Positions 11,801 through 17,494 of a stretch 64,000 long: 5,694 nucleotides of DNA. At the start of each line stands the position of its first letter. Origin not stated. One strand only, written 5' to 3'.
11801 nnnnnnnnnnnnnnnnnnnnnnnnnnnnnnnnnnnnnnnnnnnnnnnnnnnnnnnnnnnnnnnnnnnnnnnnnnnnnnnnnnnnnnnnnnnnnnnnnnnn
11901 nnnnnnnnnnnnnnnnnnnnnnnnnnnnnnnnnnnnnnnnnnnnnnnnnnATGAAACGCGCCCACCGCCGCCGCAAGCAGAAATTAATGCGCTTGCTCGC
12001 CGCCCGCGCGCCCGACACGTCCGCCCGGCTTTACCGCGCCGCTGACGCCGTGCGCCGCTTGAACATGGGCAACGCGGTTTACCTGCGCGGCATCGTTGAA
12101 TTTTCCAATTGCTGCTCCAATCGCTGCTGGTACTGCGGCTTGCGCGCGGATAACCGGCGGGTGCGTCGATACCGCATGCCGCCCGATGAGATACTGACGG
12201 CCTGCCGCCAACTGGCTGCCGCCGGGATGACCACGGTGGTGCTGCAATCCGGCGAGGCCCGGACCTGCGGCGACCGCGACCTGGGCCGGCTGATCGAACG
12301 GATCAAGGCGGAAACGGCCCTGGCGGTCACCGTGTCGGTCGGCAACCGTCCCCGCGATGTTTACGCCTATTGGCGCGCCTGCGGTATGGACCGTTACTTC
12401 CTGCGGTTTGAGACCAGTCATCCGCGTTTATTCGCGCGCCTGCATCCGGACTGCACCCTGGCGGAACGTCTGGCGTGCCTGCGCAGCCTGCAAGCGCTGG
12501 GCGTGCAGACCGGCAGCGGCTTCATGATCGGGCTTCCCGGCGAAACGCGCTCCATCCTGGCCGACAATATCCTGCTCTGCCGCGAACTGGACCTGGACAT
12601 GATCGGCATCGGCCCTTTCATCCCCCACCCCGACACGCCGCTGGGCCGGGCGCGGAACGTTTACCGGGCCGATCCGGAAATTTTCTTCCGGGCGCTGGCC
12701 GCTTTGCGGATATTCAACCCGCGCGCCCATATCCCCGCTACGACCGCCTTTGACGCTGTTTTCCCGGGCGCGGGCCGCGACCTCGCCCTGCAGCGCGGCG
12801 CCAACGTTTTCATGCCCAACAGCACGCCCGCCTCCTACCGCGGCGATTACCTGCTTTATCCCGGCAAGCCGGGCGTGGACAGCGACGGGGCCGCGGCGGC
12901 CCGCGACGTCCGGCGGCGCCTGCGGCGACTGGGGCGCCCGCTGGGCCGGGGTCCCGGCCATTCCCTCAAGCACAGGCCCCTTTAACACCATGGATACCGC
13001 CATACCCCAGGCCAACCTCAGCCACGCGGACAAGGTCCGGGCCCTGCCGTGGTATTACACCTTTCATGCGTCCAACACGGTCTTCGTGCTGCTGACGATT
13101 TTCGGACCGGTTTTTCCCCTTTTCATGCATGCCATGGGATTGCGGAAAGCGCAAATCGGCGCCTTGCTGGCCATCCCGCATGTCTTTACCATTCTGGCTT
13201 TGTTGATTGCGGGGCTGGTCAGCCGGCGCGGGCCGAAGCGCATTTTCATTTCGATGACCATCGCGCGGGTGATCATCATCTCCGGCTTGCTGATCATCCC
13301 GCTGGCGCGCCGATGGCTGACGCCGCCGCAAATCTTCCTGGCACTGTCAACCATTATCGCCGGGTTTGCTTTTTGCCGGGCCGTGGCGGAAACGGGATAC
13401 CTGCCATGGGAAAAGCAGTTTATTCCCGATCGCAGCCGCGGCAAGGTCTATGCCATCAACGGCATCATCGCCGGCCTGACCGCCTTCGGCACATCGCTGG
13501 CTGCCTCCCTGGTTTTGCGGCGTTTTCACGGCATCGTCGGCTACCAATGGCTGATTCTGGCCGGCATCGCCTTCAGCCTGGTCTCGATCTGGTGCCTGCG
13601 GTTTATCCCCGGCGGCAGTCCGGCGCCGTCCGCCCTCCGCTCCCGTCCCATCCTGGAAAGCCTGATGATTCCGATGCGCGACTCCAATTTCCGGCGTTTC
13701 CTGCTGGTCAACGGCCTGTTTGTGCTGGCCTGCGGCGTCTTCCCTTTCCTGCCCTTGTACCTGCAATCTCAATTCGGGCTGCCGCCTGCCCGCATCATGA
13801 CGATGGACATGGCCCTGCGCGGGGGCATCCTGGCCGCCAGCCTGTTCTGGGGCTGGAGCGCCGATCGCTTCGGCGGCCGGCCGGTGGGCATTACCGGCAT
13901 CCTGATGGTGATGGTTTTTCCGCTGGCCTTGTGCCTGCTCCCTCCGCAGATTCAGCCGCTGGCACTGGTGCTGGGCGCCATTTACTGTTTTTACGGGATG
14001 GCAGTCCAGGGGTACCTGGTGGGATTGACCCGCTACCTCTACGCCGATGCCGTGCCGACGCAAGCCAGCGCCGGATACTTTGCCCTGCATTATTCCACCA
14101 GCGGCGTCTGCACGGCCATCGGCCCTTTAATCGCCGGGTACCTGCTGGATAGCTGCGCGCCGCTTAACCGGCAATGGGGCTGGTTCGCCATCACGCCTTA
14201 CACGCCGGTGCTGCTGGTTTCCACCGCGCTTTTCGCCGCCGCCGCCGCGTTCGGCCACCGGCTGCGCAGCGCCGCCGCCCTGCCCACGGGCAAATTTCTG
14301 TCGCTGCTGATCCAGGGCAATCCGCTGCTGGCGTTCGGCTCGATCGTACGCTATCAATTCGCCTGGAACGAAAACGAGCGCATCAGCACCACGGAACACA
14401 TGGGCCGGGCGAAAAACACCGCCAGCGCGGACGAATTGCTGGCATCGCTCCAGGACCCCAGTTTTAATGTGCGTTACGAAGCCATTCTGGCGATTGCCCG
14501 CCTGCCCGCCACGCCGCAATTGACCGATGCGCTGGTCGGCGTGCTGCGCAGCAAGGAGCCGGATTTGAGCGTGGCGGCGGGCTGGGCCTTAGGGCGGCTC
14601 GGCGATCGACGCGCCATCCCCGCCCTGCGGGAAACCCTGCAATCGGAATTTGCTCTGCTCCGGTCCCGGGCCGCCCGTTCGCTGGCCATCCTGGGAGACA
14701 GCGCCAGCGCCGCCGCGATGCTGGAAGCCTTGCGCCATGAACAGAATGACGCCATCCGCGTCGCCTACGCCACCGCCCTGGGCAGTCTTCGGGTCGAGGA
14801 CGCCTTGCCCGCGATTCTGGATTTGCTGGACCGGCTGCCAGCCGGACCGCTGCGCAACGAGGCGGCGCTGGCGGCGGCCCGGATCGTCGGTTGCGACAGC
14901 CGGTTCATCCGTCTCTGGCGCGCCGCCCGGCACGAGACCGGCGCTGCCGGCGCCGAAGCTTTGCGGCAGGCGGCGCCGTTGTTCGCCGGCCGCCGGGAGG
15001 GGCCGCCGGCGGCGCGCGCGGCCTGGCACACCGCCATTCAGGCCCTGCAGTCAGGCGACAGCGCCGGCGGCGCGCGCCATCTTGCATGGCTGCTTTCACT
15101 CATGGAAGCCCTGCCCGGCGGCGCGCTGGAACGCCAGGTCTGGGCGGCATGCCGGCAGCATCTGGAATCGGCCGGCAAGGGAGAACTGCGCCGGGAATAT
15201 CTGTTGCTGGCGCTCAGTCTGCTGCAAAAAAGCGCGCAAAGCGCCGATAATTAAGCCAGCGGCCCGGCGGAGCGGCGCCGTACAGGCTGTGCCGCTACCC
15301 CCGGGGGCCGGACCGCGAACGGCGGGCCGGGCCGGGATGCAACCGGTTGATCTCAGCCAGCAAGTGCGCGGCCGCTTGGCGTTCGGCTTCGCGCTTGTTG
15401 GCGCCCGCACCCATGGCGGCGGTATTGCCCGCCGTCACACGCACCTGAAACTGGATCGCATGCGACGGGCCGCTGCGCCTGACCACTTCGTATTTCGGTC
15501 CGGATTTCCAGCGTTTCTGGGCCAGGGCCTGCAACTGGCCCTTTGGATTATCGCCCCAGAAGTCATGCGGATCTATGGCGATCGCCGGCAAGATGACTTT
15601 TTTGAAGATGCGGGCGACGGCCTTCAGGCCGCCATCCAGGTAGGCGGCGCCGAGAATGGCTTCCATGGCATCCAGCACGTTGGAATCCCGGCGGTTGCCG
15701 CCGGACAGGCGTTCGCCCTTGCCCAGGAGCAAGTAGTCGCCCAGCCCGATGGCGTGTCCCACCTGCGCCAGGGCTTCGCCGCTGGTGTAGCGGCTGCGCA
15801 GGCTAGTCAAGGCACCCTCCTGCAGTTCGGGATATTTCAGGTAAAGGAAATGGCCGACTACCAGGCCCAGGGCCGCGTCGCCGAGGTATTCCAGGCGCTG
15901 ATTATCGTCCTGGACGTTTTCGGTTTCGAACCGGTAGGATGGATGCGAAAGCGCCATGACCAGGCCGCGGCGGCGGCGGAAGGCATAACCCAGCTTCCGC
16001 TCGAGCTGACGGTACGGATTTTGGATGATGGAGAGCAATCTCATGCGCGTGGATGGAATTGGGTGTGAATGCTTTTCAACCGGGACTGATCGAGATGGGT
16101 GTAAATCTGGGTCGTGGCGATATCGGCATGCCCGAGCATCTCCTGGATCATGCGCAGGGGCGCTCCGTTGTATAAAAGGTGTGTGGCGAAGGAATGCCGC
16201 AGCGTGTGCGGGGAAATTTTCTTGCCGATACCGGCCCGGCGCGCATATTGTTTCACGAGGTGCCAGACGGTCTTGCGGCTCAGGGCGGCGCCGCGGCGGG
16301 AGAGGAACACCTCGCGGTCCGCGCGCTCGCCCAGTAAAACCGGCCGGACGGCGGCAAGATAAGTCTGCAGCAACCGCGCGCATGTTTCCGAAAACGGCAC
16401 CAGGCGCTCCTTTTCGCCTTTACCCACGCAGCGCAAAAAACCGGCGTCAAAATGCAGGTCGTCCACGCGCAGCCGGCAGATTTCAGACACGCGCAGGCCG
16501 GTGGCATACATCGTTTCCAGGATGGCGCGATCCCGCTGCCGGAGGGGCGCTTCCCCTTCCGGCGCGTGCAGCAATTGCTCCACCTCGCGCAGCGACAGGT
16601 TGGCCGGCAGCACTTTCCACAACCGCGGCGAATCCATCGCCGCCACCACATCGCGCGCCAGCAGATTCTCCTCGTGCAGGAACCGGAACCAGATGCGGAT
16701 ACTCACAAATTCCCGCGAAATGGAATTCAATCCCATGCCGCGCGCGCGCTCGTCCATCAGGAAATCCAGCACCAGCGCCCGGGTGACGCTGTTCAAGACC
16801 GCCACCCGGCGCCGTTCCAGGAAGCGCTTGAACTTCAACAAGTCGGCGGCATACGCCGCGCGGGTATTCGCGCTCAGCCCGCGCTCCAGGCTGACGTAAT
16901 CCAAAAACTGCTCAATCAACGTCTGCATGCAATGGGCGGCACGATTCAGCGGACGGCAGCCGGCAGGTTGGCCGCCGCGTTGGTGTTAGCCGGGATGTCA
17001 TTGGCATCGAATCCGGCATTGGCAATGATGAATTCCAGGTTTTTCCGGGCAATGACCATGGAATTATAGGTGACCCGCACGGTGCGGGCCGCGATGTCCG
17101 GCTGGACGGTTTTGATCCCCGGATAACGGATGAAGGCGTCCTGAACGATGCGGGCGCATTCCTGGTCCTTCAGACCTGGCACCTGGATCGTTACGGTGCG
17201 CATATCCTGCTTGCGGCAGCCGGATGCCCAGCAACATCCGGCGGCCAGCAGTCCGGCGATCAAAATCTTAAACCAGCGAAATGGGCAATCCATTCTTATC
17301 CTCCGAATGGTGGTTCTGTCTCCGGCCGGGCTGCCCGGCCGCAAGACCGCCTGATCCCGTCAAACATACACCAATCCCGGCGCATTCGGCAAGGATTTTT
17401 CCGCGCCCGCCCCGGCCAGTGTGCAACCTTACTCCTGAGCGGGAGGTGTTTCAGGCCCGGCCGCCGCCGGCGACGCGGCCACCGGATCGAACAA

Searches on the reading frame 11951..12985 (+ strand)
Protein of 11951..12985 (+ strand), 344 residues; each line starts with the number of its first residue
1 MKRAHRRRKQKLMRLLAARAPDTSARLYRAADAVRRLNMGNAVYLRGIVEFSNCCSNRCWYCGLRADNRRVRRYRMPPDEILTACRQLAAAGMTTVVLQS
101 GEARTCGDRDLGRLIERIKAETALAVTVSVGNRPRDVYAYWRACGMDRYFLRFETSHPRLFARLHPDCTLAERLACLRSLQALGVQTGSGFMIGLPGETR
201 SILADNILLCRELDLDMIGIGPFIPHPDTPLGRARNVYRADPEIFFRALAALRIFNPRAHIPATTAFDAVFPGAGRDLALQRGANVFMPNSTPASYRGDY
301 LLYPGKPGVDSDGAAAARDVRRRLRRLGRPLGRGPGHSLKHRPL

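Call 21: search_protein_families(library=pfam, proteins=[window:11951-12985:+], max_evalue=0.001)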
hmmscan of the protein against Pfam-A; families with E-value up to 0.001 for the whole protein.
window:11951-12985:+ (344 aa): 1 family
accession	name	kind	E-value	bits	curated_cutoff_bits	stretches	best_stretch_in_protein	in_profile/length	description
PF04055.27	Radical_SAM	-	2.2e-20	73.9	29.5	1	49-202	1-158/166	Radical SAM superfamily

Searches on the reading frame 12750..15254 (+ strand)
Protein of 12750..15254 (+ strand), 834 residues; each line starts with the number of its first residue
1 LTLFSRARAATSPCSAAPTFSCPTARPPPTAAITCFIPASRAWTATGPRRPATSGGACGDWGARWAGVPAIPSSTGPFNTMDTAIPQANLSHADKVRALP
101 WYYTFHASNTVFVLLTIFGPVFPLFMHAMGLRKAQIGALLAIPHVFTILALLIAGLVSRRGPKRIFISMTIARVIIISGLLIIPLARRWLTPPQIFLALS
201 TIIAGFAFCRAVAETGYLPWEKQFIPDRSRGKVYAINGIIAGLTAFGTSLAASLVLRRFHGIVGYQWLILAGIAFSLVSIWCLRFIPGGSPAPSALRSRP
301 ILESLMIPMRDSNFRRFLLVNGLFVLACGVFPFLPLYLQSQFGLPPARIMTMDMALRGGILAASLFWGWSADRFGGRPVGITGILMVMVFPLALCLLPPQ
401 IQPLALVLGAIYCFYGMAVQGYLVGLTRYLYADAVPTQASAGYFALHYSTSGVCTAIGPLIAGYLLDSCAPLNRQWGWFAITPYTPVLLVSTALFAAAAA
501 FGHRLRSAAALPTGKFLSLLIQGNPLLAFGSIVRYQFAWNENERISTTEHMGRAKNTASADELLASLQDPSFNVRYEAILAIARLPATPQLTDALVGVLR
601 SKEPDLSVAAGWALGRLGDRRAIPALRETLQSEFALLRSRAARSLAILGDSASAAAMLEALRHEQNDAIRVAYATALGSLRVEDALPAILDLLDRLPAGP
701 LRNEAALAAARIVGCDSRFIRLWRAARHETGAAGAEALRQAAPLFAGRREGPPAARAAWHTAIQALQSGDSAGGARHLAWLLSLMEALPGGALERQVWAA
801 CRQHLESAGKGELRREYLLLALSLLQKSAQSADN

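Call 21: search_protein_families(library=pfam, proteins=[window:12750-15254:+], max_evalue=0.001)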
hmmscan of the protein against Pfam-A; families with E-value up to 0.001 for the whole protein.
window:12750-15254:+ (834 aa): 5 families
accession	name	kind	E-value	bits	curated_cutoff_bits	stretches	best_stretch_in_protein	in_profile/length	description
PF07690.21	MFS_1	-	2e-28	99.8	33.4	2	112-459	9-347/347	Major Facilitator Superfamily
PF13646.12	HEAT_2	-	2e-18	66.9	27.7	2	593-670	2-80/88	HEAT repeats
PF03130.22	HEAT_PBS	-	3.4e-11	42.9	20.9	1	609-631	4-26/27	PBS lyase HEAT-like repeat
PF12832.13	MFS_1_like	-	1.4e-08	34.6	25.2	2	112-208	12-103/373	MFS_1 like family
PF02985.28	HEAT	-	4.7e-05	23.7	23.5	0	563-585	5-27/31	HEAT repeat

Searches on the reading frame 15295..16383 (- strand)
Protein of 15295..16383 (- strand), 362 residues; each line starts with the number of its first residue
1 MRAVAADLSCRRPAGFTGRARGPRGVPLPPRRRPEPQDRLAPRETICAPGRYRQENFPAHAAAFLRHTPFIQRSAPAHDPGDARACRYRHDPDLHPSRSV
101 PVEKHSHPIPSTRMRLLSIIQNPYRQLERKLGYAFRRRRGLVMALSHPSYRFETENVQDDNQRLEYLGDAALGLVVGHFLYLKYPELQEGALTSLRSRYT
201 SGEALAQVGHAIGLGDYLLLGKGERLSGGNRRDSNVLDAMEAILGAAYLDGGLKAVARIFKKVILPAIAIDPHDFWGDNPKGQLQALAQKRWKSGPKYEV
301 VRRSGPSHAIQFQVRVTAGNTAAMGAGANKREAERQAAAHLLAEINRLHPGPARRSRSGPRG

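Call 21: search_protein_families(library=pfam, proteins=[window:15295-16383:-], max_evalue=0.001)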
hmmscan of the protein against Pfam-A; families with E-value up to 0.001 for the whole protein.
window:15295-16383:- (362 aa): 3 families
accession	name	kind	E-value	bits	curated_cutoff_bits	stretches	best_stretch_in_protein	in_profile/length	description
PF14622.11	Ribonucleas_3_3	-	7.3e-28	97.7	35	1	143-267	7-127/128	Ribonuclease-III-like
PF00636.31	Ribonuclease_3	-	1.2e-21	77.8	27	1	162-252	1-102/102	Ribonuclease III domain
PF00035.32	dsrm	-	3.1e-14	53.7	23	1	280-344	1-65/66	Double-stranded RNA binding motif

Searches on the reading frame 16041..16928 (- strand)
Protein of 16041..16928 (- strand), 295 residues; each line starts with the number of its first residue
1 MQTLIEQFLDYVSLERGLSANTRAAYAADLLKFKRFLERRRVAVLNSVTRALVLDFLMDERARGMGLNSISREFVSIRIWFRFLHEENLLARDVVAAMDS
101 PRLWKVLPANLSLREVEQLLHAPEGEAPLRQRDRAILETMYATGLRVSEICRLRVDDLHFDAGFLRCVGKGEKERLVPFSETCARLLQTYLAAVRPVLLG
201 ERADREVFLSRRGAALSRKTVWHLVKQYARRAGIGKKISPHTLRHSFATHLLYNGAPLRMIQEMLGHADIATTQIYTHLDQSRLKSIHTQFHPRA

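Call 21: search_protein_families(library=pfam, proteins=[window:16041-16928:-], max_evalue=0.001)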
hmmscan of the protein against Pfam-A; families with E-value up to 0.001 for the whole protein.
window:16041-16928:- (295 aa): 2 families
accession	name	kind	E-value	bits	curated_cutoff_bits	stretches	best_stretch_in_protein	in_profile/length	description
PF00589.27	Phage_integrase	-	5.9e-52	176.4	27.1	1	111-282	3-171/172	Phage integrase family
PF02899.23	Phage_int_SAM_1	-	3.7e-14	53.2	22.3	1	5-87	1-82/83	Phage integrase, N-terminal SAM-like domain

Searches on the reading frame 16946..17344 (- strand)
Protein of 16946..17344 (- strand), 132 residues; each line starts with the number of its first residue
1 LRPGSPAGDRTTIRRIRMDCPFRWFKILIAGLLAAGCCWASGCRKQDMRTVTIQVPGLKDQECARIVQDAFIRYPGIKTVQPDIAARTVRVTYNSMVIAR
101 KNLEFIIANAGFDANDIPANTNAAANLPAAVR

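Call 21: search_protein_families(library=pfam, proteins=[window:16946-17344:-], max_evalue=0.001)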
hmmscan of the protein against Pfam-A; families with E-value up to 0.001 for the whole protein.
window:16946-17344:- (132 aa): 1 family
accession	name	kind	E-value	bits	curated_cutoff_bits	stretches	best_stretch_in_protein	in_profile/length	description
PF00403.32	HMA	-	4e-07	30.8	24.8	1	52-97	1-46/62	Heavy-metal-associated domain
